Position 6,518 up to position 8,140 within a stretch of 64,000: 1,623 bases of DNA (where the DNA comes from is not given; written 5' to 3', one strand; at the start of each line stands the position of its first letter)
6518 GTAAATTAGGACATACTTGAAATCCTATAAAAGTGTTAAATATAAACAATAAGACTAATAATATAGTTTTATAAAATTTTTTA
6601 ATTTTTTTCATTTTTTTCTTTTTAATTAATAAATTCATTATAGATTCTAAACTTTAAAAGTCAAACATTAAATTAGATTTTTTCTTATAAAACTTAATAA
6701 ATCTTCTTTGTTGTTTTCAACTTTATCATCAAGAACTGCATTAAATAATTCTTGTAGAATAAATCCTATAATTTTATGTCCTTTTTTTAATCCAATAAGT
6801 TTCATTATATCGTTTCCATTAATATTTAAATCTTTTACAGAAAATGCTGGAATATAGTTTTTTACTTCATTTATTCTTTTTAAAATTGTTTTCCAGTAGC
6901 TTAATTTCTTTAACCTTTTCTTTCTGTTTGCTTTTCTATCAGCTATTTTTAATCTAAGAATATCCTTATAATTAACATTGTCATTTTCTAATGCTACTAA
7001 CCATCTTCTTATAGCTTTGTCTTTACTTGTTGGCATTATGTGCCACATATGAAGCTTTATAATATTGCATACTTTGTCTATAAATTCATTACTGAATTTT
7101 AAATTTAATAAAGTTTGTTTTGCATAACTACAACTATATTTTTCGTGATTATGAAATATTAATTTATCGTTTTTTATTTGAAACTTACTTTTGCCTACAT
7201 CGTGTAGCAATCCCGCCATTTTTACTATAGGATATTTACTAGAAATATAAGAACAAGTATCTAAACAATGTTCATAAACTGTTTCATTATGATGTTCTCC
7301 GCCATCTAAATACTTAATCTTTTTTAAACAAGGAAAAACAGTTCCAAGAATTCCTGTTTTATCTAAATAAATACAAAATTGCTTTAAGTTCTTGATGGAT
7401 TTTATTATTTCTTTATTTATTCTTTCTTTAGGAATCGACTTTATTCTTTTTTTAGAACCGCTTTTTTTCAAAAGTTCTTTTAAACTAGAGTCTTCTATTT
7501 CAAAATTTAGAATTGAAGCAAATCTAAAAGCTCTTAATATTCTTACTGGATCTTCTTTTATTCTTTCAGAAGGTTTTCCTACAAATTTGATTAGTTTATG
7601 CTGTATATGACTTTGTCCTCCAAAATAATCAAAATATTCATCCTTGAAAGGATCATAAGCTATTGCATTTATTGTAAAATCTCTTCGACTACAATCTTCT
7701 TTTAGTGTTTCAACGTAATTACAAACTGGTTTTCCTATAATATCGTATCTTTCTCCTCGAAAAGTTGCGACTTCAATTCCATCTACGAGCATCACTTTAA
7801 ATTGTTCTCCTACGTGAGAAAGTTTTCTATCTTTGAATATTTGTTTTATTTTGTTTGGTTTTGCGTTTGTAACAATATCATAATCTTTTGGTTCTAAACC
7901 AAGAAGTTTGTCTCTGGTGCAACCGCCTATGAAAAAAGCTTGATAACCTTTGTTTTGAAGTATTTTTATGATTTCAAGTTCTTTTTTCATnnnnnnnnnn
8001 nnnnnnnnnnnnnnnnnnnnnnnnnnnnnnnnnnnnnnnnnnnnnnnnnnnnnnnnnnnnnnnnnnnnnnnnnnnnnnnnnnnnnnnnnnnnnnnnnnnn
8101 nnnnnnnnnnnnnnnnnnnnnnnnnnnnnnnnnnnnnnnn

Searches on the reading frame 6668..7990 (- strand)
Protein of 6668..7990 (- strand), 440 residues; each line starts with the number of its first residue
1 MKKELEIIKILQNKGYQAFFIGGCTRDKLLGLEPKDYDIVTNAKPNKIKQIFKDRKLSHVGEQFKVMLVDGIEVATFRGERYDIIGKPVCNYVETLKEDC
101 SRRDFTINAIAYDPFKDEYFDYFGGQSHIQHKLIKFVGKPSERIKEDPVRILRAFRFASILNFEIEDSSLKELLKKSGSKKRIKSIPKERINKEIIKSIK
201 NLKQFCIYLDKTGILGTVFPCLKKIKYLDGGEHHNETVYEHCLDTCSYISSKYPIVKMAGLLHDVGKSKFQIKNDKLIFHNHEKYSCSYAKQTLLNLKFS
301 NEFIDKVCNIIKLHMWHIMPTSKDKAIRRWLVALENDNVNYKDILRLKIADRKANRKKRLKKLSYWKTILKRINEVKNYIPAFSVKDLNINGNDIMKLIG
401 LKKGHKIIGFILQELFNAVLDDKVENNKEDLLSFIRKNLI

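Call 13: search_protein_families(library=phrogs, proteins=[window:6668-7990:-], max_evalue=0.001)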
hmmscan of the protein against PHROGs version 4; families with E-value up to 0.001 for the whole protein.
window:6668-7990:- (440 aa): 4 families
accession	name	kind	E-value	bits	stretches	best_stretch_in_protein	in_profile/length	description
phrog_2244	-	DNA, RNA and nucleotide metabolism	4.3e-71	241.4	1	15-398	2-375/392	tRNA nucleotidyltransferase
phrog_24229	-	DNA, RNA and nucleotide metabolism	8.1e-33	114.9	2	73-200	81-206/245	tRNA nucleotidyltransferase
phrog_1614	-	DNA, RNA and nucleotide metabolism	3.2e-12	47.7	1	4-172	23-201/268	nucleotidyltransferase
phrog_6931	-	unknown function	0.00012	22.4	1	250-401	54-193/343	-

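Call 77: search_protein_families(library=pfam, proteins=[window:6668-7990:-], max_evalue=0.001)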
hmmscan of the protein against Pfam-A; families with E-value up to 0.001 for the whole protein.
window:6668-7990:- (440 aa): 4 families
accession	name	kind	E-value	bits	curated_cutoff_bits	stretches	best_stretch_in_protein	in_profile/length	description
PF01743.26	PolyA_pol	-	7.2e-29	101.1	23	1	18-134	1-125/126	Poly A polymerase head domain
PF13735.12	tRNA_NucTran2_2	-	1.5e-12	48.2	27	1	289-435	23-149/149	tRNA nucleotidyltransferase domain 2 putative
PF01966.28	HD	-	2.5e-09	37.9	22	1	247-351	13-111/116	HD domain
PF12627.12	PolyA_pol_RNAbd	-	0.00021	21.5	22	0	162-223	1-61/64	Probable RNA and SrmB- binding site of polymerase A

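Call 80: find_related_loci(query=window:6668-7990:-, collection=genome_contigs, flank=2000)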
Query window:6668-7990:- (440 aa) in genome_contigs; peptide patterns used: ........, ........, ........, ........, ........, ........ (x = any residue, [..] = any of these).
160 stretches matched a pattern, but none encodes a relative of the query by tblastn (E <= 1e-3).
